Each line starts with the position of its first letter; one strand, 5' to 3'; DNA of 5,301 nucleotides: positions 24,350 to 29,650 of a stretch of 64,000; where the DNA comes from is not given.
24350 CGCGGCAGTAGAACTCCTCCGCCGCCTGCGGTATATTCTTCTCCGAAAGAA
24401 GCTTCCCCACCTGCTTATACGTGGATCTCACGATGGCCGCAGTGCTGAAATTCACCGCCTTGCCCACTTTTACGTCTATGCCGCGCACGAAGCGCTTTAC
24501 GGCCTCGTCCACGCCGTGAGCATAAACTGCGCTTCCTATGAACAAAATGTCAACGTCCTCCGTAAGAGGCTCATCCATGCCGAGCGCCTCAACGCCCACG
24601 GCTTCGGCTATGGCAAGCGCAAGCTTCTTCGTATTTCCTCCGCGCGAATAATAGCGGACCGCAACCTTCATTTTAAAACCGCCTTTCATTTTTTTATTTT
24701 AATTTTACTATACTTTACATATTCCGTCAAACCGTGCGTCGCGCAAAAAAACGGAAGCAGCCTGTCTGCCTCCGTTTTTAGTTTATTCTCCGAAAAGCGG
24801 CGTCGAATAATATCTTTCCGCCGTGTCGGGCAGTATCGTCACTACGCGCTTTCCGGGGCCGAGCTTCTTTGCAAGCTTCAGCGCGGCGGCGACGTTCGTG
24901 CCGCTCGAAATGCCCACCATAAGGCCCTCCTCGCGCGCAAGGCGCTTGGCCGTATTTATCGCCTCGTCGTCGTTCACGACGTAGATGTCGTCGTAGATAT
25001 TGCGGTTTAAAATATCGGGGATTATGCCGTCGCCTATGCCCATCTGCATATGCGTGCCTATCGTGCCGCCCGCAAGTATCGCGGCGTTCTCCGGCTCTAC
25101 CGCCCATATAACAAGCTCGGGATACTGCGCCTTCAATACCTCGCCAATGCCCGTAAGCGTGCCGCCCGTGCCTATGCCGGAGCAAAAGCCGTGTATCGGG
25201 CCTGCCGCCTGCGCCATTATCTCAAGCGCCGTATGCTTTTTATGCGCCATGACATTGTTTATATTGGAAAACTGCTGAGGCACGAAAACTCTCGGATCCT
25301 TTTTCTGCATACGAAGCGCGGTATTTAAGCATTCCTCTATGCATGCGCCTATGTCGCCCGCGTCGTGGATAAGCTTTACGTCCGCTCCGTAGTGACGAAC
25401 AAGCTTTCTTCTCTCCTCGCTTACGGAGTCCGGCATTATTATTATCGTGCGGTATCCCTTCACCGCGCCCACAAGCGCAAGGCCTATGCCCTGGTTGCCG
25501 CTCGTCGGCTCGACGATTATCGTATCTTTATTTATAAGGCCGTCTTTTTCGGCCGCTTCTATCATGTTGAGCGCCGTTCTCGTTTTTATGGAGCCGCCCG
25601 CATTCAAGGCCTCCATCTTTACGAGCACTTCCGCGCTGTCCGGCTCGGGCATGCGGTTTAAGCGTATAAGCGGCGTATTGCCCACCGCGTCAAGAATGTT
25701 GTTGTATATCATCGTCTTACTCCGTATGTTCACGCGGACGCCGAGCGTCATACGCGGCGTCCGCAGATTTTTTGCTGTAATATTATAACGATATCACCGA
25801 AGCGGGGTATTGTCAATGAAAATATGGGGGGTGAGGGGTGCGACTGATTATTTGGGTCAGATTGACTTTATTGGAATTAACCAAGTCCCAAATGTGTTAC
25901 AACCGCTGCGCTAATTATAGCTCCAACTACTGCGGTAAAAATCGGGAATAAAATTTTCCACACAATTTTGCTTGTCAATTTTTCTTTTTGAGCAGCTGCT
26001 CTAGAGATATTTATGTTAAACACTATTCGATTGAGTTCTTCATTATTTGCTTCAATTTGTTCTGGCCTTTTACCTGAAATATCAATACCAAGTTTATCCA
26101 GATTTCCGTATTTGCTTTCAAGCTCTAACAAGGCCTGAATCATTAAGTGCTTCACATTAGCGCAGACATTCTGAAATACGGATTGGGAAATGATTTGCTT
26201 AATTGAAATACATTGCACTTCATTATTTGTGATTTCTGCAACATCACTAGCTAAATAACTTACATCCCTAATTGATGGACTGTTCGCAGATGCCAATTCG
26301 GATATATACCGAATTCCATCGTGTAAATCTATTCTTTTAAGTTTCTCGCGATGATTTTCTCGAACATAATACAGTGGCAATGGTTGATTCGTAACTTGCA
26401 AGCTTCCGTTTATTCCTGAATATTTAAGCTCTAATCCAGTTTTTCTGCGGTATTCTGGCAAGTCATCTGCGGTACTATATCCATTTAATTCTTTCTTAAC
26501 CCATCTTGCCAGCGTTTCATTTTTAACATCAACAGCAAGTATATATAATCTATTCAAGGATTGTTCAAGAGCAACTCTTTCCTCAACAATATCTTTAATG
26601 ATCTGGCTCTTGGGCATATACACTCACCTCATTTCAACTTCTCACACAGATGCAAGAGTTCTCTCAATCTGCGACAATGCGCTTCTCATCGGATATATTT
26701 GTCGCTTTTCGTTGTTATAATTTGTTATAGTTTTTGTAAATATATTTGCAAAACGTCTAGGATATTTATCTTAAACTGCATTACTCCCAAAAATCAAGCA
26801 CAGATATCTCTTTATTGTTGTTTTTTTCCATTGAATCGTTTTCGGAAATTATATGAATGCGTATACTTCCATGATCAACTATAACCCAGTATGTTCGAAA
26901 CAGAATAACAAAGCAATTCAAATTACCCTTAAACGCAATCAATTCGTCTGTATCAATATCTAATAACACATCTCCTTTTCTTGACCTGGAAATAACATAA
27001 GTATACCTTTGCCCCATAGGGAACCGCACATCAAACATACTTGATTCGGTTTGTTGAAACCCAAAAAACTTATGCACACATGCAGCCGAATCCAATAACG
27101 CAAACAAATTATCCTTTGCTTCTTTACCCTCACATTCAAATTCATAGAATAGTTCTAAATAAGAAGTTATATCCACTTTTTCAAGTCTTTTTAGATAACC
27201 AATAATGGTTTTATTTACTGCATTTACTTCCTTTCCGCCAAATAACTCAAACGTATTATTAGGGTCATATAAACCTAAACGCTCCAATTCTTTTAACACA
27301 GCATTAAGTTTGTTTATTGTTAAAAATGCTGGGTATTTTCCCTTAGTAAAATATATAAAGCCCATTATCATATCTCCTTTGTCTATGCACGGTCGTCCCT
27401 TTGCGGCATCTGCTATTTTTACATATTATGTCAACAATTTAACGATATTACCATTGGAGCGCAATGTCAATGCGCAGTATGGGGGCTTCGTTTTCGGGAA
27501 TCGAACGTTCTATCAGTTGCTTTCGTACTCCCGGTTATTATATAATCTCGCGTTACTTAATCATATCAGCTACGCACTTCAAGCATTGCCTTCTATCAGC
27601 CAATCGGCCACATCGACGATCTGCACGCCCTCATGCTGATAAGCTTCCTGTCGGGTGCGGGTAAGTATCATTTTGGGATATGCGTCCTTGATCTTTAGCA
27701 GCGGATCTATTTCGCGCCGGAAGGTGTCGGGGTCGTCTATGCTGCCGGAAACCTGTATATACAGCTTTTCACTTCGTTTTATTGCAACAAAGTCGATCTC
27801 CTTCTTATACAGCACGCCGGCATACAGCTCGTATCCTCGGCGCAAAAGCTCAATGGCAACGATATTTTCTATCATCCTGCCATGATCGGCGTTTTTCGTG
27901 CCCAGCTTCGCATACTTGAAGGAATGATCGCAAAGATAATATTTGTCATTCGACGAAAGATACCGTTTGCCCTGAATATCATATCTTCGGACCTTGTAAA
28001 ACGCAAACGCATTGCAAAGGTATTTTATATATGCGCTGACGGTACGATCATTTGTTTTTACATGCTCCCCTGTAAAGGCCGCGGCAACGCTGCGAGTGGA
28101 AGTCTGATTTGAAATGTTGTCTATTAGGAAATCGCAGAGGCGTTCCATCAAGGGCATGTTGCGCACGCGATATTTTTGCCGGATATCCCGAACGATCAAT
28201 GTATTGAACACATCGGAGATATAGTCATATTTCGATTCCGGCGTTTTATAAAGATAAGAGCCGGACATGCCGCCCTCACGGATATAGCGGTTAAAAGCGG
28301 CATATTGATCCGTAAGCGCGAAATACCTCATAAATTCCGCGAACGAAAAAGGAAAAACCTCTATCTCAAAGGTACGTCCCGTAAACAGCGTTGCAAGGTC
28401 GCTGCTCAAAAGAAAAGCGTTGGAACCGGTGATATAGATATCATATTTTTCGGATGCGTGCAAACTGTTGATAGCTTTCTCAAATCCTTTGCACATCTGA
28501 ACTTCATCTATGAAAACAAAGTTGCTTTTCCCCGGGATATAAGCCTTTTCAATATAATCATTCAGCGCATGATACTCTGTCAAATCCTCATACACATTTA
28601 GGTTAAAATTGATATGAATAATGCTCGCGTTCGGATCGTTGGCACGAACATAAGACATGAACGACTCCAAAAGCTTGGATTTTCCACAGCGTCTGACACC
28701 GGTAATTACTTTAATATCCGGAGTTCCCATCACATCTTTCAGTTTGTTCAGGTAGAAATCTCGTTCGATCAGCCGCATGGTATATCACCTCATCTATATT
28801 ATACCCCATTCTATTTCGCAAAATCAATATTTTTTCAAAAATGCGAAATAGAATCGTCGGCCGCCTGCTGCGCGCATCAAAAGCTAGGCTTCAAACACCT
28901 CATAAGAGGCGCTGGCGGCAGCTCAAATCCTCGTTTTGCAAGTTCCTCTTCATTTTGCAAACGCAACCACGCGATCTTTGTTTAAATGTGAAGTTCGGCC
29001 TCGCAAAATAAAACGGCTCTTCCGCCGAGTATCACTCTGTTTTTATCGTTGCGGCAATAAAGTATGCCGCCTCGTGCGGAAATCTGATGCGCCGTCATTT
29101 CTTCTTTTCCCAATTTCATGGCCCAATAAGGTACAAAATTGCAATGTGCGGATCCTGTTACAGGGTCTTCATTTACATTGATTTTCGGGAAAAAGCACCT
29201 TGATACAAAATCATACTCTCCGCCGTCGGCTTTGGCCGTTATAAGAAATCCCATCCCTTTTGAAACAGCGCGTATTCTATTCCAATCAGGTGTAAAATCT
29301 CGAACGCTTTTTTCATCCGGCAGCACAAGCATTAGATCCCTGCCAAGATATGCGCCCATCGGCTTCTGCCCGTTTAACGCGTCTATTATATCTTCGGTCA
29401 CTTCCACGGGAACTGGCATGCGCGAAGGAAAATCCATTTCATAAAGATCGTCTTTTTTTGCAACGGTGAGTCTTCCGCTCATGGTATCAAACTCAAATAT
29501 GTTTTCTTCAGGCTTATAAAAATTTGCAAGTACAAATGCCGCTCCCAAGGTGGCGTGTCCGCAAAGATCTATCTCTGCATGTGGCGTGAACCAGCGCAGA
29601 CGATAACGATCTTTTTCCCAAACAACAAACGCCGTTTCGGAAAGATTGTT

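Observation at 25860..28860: Low-GC three-gene island: AbiTii-like/TM protein, unknown 196-aa protein, COG1373 ATPase (candidate defence locus)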

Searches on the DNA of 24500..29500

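Call 109: search_rna_families(source=window, start=24500, end=29500, threshold=evalue, max_evalue=1)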
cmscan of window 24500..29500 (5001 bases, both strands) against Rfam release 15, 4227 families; matches with E-value up to 1: 0.
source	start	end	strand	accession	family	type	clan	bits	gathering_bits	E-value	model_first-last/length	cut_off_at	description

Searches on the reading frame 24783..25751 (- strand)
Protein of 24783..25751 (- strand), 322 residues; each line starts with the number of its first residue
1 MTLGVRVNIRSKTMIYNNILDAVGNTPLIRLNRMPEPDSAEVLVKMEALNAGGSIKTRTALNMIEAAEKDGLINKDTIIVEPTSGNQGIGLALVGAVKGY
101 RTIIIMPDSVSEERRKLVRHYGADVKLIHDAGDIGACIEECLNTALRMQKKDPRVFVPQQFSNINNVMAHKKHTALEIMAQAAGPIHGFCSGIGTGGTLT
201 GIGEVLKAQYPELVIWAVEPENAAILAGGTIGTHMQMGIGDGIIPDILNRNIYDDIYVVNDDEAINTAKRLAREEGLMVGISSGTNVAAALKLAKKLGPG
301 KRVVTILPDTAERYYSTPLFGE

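Call 36: find_related_loci(query=window:24783-25751:-, collection=genome_contigs, flank=8000)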
Query window:24783-25751:- (322 aa) in genome_contigs; peptide patterns used: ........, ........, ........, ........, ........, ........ (x = any residue, [..] = any of these).
600 stretches matched a pattern (row limit reached: there are more); 518 encode a relative of the query (tblastn E <= 1e-3); the best 80 are kept; 80 distinct loci.
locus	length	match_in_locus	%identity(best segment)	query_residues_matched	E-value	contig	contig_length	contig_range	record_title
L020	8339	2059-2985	94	14-322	0e+0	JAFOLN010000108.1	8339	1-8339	MAG: Clostridia bacterium isolate RGIG577 Dairy_cattle_Duodenum.Co__c844292, whole genome shotgun sequence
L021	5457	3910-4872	84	2-322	4e-177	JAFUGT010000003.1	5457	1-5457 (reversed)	MAG: Lachnospiraceae bacterium isolate RGIG4480 Roe_deer_Omasum.Co__c13549, whole genome shotgun sequence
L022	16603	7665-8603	87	10-322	6e-174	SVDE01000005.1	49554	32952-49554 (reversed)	MAG: Lachnospiraceae bacterium isolate SIG272 NODE_430_length_49554_cov_4.761849, whole genome shotgun sequence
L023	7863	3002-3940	87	10-322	2e-172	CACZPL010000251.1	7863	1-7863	MAG: uncultured Lachnospiraceae bacterium isolate RUG12831 genome assembly, contig: RUG12831_asm_251, whole genome shotg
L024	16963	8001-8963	82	4-322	1e-171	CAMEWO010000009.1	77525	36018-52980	MAG: uncultured Eubacterium sp. isolate SRR11489792_bin.69_metaWRAP_v1.3_MAG genome assembly, contig: ERZ11466811.246, w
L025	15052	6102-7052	88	6-322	3e-171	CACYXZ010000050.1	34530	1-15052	MAG: Ruminococcaceae bacterium isolate RUG12379 genome assembly, contig: RUG12379_asm_50, whole genome shotgun sequence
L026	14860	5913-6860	84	6-322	4e-171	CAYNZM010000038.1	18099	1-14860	MAG TPA_asm: uncultured Oscillospiraceae bacterium isolate SRP315200_co1_272 genome assembly, contig: NODE_5887_length_1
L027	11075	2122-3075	84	6-322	5e-170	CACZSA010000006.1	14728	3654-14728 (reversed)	MAG: uncultured Ruminococcus sp. isolate RUG12898 genome assembly, contig: RUG12898_asm_6, whole genome shotgun sequence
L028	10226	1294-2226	84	12-322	1e-169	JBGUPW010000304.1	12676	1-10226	MAG: Ruminococcus sp. isolate ruminal_MAG_154 ruminal_MAG_154_contig_0304, whole genome shotgun sequence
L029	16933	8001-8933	84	12-322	2e-169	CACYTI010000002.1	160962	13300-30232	MAG: uncultured Ruminococcus sp. isolate RUG12253 genome assembly, contig: RUG12253_asm_2, whole genome shotgun sequence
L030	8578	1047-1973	85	15-322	8e-168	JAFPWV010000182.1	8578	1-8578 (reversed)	MAG: Clostridia bacterium isolate RGIG1547 Goat_Abomasum-5__c589894, whole genome shotgun sequence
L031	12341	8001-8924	84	15-322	1e-167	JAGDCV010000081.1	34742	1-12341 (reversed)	MAG: Clostridiales bacterium isolate RGIG10351 Yak_Rumen.Co__c4750941, whole genome shotgun sequence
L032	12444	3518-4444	85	15-322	1e-167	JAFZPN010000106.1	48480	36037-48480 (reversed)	MAG: Clostridia bacterium isolate RGIG7980 Water_buffalos_Rumen-1__c617035, whole genome shotgun sequence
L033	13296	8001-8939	82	10-322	2e-166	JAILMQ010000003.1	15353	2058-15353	MAG: Eubacterium sp. isolate RUI258 k141_556605_flag=1_multi=9.0000_len=15353, whole genome shotgun sequence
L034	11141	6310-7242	84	12-322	9e-167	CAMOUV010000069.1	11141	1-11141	MAG: uncultured Blautia sp. isolate SRR873601_bin.45_metaWRAP_v1.3_MAG genome assembly, contig: NODE_18399_length_11141_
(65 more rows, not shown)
